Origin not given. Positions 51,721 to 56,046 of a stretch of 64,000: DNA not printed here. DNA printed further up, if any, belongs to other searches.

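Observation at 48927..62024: Pilus-associated adhesin locus: three minor pilins, a Gly-rich anchored protein, two giant TSP1-like surface proteins and an M64-like protein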

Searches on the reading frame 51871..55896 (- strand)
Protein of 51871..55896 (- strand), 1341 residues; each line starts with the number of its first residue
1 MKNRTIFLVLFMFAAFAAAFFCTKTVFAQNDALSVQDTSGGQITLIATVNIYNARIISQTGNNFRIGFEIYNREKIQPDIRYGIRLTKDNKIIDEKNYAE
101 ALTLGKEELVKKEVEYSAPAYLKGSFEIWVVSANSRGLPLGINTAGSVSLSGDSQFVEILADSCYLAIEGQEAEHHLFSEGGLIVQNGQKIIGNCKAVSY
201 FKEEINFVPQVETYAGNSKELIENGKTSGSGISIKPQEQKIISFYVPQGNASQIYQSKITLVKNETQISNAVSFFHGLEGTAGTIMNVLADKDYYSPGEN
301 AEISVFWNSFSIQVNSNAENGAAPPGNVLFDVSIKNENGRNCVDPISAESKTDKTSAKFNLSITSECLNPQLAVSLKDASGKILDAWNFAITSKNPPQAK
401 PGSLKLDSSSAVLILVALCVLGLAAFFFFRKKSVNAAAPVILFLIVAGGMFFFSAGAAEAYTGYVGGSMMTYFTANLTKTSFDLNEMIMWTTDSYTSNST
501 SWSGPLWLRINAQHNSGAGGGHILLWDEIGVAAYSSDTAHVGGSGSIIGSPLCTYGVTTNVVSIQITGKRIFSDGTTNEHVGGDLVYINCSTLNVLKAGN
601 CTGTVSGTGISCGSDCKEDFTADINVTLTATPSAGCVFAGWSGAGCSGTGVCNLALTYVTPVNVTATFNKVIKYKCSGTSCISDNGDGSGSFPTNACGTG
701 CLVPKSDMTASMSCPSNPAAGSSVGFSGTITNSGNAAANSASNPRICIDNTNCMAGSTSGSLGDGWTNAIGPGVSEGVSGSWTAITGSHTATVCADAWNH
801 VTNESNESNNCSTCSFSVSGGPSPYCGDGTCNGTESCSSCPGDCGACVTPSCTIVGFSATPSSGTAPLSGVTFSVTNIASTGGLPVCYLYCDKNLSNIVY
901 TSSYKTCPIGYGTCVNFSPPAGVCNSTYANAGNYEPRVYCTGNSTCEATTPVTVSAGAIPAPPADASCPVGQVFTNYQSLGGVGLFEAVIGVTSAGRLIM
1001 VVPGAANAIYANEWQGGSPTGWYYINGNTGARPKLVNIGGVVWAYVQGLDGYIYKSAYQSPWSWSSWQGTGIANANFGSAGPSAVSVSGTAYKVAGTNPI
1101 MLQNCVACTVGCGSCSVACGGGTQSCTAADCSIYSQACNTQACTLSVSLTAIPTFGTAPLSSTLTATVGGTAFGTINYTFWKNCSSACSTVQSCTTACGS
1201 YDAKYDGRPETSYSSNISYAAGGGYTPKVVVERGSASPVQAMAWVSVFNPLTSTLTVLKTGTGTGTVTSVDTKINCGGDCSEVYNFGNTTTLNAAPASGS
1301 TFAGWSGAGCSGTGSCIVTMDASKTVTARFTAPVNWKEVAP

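Call 3: search_protein_families(library=pfam, proteins=[window:51871-55896:-], max_evalue=0.1)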
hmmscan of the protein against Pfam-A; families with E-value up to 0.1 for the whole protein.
window:51871-55896:- (1341 aa): 5 families
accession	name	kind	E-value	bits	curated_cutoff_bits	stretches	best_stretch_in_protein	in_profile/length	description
PF18998.6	Flg_new_2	-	1e-13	51.5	23.6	2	1257-1332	3-71/73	Divergent InlB B-repeat domain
PF07705.17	CARDB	-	1.2e-08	35.5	22.7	1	707-813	3-100/101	CARDB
PF09479.16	Flg_new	-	0.018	15.6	27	0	1277-1307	9-40/65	Listeria-Bacteroides repeat domain (List_Bact_rpt)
PF13567.11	DUF4131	-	0.088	12.9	31.6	0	410-454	5-49/165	Domain of unknown function (DUF4131)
PF20990.2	DUF2207_C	-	0.089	12.9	33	0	381-462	108-193/247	Predicted membrane protein (DUF2207) C-terminal domain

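Call 4: search_protein_families(library=ncbifam, proteins=[window:51871-55896:-], max_evalue=0.1)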
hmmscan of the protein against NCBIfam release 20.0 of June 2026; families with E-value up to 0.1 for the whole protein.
window:51871-55896:- (1341 aa): 1 family
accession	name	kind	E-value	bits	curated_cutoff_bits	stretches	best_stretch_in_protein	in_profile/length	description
TIGR02543.1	List_Bact_rpt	repeat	0.0054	17.1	20.95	0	1299-1332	5-42/44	TIGR02543 family repeat protein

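Call 8: find_homologous_proteins(query=window:51871-55896:-, max_evalue=0.001)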
Query window:51871-55896:- (1341 aa): 7 proteins with E <= 0.001 among 8000 candidates.
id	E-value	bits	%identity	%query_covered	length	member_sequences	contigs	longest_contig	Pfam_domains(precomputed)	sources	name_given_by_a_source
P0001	0.0e+0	3034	100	100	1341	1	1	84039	PF18998.7,PF07705.18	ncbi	ncbi:MAG: CARDB domain-containing protein [bacterium]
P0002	6.7e-110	387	39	34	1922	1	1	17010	PF13927.13,PF25788.3,PF18998.7,PF19081.7,PF18911.7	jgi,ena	-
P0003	2.3e-104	369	31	56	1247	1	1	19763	PF18998.7,PF07705.18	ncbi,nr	ncbi:MAG: CARDB domain-containing protein [bacterium]|nr:CARDB domain-containing protein [bacterium]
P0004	7.2e-66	241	34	36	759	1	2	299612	-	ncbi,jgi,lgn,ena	ncbi:MAG: hypothetical protein WCV59_04535 [Parcubacteria group bacterium]|jgi:hypothetical protein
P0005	1.0e-65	241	30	33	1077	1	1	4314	-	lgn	-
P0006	1.1e-61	227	28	57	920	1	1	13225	-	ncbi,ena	-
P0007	2.3e-33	133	55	4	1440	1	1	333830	PF22352.3,PF17957.8,PF24517.3,PF18998.7,PF27065.1,PF18911.7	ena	-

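Call 10: find_encoding_contigs(protein=P0003, flank=10000, max_places=3)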
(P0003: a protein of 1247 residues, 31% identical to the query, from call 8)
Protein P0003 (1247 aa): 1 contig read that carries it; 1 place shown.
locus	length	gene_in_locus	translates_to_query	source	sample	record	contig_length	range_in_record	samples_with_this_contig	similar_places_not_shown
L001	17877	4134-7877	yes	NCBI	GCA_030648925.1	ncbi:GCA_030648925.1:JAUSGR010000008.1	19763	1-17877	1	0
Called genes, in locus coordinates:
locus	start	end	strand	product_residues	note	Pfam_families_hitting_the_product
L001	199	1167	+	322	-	PF10432:bact-PGI_C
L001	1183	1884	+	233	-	PF00005:ABC_tran, PF13304:AAA_21 (faint)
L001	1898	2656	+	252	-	PF00950:ABC-3, PF01032:FecCD (weak)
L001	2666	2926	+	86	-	-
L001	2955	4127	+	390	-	PF13200:DUF4015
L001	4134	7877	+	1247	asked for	PF18998:Flg_new_2, PF07705:CARDB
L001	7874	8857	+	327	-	PF00044:Gp_dh_N, PF02800:Gp_dh_C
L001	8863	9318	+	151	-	PF02502:LacAB_rpiB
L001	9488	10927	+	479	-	PF02934:GatB_N, PF02637:GatB_Yqey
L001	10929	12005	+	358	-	PF02618:YceG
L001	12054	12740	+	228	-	PF01797:Y1_Tnp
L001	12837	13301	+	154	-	PF07963:N_methyl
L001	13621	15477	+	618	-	PF00270:DEAD (weak), PF04851:ResIII, PF17757:UvrB_inter, PF27431:UvrB_3rd, PF00271:Helicase_C, PF12344:UvrB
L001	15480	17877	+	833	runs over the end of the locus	PF00005:ABC_tran (faint), PF02463:SMC_N (faint), PF03193:RsgA_GTPase (faint), PF13555:AAA_29 (faint), PF20703:nSTAND1 (faint), PF13304:AAA_21 (faint), PF17760:UvrA_inter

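Call 11: find_encoding_contigs(protein=P0004, flank=10000, max_places=3)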
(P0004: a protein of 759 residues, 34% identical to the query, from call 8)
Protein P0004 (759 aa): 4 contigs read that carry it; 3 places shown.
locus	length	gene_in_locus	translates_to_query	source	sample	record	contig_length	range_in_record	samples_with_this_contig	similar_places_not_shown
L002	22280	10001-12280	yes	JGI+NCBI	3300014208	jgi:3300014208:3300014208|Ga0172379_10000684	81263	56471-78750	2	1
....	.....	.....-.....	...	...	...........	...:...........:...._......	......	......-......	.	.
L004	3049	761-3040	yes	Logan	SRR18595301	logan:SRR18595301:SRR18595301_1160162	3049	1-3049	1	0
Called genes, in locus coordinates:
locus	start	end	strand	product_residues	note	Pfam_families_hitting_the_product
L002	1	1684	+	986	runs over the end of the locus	PF00005:ABC_tran (faint), PF02463:SMC_N (faint), PF03193:RsgA_GTPase (faint), PF13304:AAA_21 (faint), PF13476:AAA_23 (faint), PF13555:AAA_29 (faint), PF17760:UvrA_inter, PF17755:UvrA_DNA-bind, +1 more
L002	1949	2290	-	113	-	-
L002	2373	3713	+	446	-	PF01541:GIY-YIG, PF27096:UvrC_M, PF02151:UVR (weak), PF08459:UvrC_RNaseH_dom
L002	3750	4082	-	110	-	-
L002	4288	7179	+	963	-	PF00005:ABC_tran (faint), PF02463:SMC_N (faint), PF03193:RsgA_GTPase (faint), PF13191:AAA_16 (faint), PF13481:AAA_25 (faint), PF13555:AAA_29 (faint), PF17760:UvrA_inter, PF17755:UvrA_DNA-bind, +2 more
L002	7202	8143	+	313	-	-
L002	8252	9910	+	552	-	PF00118:Cpn60_TCP1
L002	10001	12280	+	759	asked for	-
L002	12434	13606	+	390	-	PF13173:AAA_14, PF13635:DUF4143, PF08279:HTH_11 (weak)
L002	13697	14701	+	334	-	PF00512:HisKA, PF02518:HATPase_c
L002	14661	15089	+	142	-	PF00072:Response_reg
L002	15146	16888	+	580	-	PF05157:MshEN, PF00437:T2SSE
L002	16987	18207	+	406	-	PF28597:T2SSF_N (weak), PF00482:T2SSF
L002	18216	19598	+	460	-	PF13620:CarboxypepD_reg (weak)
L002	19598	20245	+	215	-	PF07963:N_methyl (weak)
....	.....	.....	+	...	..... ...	-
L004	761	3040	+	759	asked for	-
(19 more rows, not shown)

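Call 13: find_encoding_contigs(protein=P0002, flank=10000, max_places=3)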
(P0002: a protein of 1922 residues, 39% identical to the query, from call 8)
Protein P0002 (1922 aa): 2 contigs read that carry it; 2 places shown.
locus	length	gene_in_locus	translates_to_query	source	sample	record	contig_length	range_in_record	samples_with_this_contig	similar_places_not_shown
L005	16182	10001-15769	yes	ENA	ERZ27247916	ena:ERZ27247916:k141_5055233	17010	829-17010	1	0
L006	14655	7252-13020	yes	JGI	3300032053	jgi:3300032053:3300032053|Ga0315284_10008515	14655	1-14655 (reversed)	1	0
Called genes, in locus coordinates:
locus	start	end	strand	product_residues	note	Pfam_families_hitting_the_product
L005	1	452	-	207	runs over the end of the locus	PF07690:MFS_1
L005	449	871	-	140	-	PF01894:YjbQ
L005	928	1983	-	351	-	PF03706:LPG_synthase_TM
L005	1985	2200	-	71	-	PF08984:DUF1858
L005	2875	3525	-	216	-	PF12917:YfbR-like (faint), PF13023:HD_3, PF01966:HD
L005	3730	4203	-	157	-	PF03449:GreA_GreB_N, PF01272:GreA_GreB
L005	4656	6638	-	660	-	PF02734:Dak2, PF21645:FakA-like_M, PF02645:DegV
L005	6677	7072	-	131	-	PF08378:NERD (faint), PF02021:UPF0102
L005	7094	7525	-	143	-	PF00293:NUDIX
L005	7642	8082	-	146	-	-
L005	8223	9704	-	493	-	PF01743:PolyA_pol, PF12627:PolyA_pol_RNAbd, PF01966:HD, PF13735:tRNA_NucTran2_2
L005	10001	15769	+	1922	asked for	PF18998:Flg_new_2, PF13927:Ig_3 (weak), PF19081:Ig_7, PF25788:Ig_Rha78A_N, PF18911:PKD_4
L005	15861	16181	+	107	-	?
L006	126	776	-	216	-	PF12917:YfbR-like (faint), PF13023:HD_3, PF01966:HD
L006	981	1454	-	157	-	PF03449:GreA_GreB_N, PF01272:GreA_GreB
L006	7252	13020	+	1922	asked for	PF18998:Flg_new_2, PF13927:Ig_3 (weak), PF19081:Ig_7, PF25788:Ig_Rha78A_N, PF18911:PKD_4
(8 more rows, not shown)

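Call 14: find_encoding_contigs(protein=P0006, flank=10000, max_places=3)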
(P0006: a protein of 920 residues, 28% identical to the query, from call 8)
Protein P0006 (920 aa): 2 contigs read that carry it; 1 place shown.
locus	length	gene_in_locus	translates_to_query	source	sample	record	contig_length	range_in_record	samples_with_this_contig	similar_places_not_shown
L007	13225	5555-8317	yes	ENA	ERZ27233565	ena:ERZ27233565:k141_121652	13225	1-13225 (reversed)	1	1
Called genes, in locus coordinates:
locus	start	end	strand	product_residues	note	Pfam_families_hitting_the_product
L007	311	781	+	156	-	PF14343:PrcB_C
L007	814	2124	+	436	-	PF08245:Mur_ligase_M, PF02875:Mur_ligase_C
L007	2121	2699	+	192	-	-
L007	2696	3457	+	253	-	PF01177:Asp_Glu_race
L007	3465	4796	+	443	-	PF01225:Mur_ligase, PF08245:Mur_ligase_M, PF02875:Mur_ligase_C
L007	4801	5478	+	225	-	PF00590:TP_methylase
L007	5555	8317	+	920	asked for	-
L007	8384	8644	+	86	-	-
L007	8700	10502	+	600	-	PF01935:DUF87, PF02534:T4SS-DNA_transf, PF10412:TrwB_AAD_bind, PF12696:TraG-D_C (weak)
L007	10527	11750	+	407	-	PF00633:HHH (faint), PF03934:T2SSK (weak), PF12836:HHH_3, PF00801:PKD, PF18911:PKD_4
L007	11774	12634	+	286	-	PF01073:3Beta_HSD (weak), PF01370:Epimerase, PF02719:Polysacc_synt_2 (faint), PF04321:RmlD_sub_bind (weak), PF16363:GDP_Man_Dehyd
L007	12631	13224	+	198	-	?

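Call 67: predict_structure(alignment_id=A4)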
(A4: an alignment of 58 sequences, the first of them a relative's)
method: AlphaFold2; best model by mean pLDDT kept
length: 759 residues; sequences in the alignment: 58
mean_pLDDT: 76.1   pTM: 0.73
mean pLDDT of the five models: 76.1, 74.3, 73.7, 73.6, 71.7
residues with pLDDT >= 90: 346; 70-90: 129; 50-70: 117; < 50: 167
segments of 3 or more residues with pLDDT < 50: 1-3, 17-34, 533-535, 544-548, 586-591, 615-632, 637-645, 650-664, 674-737, 739-741, 743-759
pLDDT, mean of each block of 10 residues (from residue 1): 60 54 39 52 77 97 98 96 97 87 97 96 96 97 95 95 93 95 88 97 98 98 96 98 98 97 97 95 95 96 97 93 85 96 97 93 95 97 97 97 68 59 83 73 59 75 56 81 84 93 90 67 70 55 50 79 88 76 52 69 80 48 39 47 49 42 50 47 40 40 43 35 43 46 45 38
secondary structure, 60 per line:
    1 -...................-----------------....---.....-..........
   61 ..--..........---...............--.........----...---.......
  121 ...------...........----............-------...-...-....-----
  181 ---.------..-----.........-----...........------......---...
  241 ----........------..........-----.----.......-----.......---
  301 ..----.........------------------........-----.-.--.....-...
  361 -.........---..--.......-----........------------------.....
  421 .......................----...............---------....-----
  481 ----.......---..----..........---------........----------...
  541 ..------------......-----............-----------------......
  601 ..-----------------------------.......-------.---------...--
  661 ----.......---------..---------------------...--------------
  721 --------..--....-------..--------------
elements in order (helices of 4 or more, strands of 3 or more residues): H2-20 H38-41 E45-49 E51-62 E65-74 E78-92 E95-103 E108-110 E114-123 E130-140 E145-156 E164-166 E172-175 E198-206 E212-222 E229-234 E238-240 E245-252 E259-268 E279-285 E291-297 E307-315 E334-341 E352-356 E362-370 E378-384 E390-397 H416-443 H448-462 E472-475 E485-491 E501-510 E520-527 E538-542 E555-560 E566-577 E595-602 E632-638 E665-671 H733-736
